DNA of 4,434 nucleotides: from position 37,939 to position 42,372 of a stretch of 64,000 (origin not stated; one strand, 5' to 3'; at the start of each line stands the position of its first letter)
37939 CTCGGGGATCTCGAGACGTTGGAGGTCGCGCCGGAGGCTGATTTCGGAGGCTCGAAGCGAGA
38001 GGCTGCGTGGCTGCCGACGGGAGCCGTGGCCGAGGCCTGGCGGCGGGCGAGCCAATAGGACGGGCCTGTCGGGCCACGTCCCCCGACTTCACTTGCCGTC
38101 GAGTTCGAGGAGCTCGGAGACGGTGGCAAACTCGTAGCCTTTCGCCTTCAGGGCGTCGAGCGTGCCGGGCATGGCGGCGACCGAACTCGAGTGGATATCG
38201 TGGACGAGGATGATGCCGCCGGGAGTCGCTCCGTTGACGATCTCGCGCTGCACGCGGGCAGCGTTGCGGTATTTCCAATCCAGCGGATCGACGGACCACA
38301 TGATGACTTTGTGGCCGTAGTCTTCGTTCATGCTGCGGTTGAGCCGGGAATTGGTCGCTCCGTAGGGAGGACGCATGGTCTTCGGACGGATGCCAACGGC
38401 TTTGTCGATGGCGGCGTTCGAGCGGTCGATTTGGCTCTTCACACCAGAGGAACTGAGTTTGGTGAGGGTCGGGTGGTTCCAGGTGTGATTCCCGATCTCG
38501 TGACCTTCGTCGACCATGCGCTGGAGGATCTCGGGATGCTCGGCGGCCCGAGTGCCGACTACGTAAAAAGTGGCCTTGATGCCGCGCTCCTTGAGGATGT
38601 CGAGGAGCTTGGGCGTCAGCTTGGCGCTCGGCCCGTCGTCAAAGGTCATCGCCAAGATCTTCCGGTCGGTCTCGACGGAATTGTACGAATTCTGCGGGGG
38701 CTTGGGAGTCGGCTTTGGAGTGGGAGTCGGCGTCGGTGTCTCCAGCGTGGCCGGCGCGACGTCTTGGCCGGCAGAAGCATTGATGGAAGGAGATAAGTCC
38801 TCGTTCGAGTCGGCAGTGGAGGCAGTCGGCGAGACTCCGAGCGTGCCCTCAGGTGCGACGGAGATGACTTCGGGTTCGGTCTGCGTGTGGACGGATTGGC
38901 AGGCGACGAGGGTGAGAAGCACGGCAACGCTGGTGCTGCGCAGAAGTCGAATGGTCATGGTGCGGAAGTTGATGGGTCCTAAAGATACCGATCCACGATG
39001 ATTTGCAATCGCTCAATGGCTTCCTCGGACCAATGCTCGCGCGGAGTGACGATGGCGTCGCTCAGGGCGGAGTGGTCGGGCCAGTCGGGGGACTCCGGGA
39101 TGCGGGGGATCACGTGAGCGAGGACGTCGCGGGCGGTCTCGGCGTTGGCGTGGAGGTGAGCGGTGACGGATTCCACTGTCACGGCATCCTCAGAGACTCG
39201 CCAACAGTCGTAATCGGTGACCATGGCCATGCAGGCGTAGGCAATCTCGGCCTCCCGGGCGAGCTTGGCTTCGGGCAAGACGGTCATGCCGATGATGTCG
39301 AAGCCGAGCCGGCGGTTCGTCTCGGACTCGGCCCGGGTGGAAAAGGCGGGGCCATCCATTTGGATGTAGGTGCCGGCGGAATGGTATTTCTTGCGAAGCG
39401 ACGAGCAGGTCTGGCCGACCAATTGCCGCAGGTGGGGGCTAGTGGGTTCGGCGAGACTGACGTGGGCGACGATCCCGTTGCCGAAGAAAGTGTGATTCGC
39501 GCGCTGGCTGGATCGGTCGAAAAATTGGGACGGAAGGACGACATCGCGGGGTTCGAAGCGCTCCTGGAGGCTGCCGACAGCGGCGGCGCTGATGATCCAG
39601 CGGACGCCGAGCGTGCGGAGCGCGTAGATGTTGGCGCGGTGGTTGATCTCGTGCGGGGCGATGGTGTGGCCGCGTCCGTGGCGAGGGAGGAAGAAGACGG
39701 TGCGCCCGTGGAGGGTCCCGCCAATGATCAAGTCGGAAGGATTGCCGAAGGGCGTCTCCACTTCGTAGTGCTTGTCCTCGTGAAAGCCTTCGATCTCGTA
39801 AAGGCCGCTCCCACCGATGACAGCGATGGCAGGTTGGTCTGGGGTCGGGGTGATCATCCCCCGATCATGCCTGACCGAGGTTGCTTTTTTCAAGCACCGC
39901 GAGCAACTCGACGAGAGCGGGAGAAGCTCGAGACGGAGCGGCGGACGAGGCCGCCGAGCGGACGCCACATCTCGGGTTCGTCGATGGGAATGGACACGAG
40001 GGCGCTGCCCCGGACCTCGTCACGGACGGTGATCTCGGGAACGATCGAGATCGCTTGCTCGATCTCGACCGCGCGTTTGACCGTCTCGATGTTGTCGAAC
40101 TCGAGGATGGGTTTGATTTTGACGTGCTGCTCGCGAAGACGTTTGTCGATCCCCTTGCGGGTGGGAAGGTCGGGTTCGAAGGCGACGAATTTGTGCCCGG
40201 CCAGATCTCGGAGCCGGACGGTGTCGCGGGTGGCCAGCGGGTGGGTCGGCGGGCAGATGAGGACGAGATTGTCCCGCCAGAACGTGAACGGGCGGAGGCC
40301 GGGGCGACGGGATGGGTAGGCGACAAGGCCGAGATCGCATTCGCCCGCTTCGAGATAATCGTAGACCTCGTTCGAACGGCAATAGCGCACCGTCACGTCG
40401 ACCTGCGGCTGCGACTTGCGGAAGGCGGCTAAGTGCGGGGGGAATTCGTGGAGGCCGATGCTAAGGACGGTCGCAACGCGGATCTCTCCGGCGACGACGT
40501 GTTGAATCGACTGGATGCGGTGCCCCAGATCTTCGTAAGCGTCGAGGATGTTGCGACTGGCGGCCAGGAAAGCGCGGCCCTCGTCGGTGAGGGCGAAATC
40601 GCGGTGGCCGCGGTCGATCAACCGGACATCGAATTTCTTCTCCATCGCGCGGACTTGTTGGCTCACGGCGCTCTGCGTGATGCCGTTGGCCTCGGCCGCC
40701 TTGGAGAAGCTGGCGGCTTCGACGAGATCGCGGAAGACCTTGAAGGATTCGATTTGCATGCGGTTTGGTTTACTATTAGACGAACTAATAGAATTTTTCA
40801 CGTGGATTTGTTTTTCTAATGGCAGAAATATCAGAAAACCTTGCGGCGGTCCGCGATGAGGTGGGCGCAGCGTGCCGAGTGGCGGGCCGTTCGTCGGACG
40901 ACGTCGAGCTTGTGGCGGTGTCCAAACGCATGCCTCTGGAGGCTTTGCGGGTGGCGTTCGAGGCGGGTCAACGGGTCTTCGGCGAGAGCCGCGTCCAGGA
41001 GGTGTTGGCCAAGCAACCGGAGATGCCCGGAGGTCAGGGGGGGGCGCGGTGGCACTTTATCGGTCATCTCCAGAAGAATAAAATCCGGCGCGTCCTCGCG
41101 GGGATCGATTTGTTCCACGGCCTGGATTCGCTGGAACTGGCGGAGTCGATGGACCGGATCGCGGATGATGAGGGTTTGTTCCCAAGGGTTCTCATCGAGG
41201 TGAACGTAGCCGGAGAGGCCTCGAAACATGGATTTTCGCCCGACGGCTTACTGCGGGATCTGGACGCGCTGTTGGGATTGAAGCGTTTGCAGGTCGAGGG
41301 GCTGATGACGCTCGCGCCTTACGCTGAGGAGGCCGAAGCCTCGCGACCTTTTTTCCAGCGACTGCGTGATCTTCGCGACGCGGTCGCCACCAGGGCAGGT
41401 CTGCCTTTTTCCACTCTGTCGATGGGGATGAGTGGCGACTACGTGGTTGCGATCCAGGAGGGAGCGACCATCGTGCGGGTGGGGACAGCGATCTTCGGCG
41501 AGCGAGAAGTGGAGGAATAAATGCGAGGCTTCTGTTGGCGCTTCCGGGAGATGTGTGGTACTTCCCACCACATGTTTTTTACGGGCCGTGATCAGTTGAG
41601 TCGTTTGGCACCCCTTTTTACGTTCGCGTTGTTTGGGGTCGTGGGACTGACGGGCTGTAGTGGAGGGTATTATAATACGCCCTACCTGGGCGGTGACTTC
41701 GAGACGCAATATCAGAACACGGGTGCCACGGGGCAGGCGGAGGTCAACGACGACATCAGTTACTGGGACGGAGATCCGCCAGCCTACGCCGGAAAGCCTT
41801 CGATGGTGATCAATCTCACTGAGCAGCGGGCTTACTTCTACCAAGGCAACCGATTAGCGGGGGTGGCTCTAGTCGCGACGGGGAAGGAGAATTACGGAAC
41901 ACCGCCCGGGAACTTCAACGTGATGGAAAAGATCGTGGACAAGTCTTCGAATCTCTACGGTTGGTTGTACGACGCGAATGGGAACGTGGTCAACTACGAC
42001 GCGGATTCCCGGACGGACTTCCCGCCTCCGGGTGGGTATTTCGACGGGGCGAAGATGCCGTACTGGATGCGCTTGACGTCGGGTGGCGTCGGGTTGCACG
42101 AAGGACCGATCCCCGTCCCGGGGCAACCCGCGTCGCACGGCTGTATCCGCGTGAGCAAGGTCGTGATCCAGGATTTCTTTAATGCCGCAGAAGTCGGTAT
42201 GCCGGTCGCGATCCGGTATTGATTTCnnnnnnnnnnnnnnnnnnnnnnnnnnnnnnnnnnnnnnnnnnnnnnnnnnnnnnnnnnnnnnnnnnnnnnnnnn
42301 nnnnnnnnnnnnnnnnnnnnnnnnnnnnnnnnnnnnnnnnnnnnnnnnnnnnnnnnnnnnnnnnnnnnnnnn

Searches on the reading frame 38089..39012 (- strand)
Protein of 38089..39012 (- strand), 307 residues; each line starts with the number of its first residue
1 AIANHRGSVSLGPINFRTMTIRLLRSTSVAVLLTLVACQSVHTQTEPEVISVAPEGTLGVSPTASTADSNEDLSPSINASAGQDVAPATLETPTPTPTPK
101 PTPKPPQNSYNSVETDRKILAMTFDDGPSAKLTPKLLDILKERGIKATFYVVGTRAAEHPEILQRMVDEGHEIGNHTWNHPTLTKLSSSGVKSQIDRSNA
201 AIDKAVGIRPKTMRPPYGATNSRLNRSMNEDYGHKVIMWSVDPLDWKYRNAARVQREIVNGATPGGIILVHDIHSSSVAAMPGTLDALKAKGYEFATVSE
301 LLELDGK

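Call 17: search_protein_families(library=pfam, proteins=[window:38089-39012:-], max_evalue=0.01)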
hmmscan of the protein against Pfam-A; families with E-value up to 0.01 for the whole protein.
window:38089-39012:- (307 aa): 3 families
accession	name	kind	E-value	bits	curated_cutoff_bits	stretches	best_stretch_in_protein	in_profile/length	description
PF01522.26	Polysacc_deac_1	-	3.2e-42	143.8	23.1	1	114-229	3-117/124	Polysaccharide deacetylase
PF03065.20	Glyco_hydro_57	-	0.0027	17.5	21.2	1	161-230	92-163/291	Glycosyl hydrolase family 57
PF10096.14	DUF2334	-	0.0086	16.1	26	0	159-216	55-124/203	Uncharacterized protein conserved in bacteria (DUF2334)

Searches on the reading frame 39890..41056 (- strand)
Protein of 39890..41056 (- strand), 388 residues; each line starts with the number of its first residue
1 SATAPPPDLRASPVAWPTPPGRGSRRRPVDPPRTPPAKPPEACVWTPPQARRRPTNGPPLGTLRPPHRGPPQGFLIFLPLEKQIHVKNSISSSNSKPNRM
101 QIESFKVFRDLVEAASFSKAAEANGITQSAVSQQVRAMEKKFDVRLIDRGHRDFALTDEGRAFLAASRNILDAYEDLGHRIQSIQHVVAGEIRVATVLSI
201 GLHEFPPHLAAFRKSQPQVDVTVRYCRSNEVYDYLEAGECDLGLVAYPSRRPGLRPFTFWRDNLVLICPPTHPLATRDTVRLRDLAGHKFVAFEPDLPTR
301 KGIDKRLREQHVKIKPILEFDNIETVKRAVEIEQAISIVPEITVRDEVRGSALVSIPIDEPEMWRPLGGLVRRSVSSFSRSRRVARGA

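Call 17: search_protein_families(library=pfam, proteins=[window:39890-41056:-], max_evalue=0.01)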
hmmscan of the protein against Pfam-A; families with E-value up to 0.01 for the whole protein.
window:39890-41056:- (388 aa): 2 families
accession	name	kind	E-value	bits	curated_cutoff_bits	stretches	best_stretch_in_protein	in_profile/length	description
PF03466.25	LysR_substrate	-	4.3e-43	147.6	28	1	188-373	4-189/209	LysR substrate binding domain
PF00126.33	HTH_1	-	3.5e-18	65.7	26.6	1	103-161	2-60/60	Bacterial regulatory helix-turn-helix protein, lysR family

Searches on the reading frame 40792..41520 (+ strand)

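Call 17: search_protein_families(library=pfam, proteins=[window:40792-41520:+], max_evalue=0.01)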
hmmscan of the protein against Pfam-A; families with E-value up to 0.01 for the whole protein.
window:40792-41520:+ (242 aa): 1 family
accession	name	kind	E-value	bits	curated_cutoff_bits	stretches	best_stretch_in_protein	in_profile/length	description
PF01168.26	Ala_racemase_N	-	7.8e-22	78.5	24.1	1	19-238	5-219/220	Alanine racemase, N-terminal domain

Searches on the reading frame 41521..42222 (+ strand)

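Call 17: search_protein_families(library=pfam, proteins=[window:41521-42222:+], max_evalue=0.01)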
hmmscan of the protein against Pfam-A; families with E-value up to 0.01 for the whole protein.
window:41521-42222:+ (233 aa): 1 family
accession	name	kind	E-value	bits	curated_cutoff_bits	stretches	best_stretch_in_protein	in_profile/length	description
PF03734.19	YkuD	-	5.9e-20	72.8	23.4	1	95-231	4-146/146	L,D-transpeptidase catalytic domain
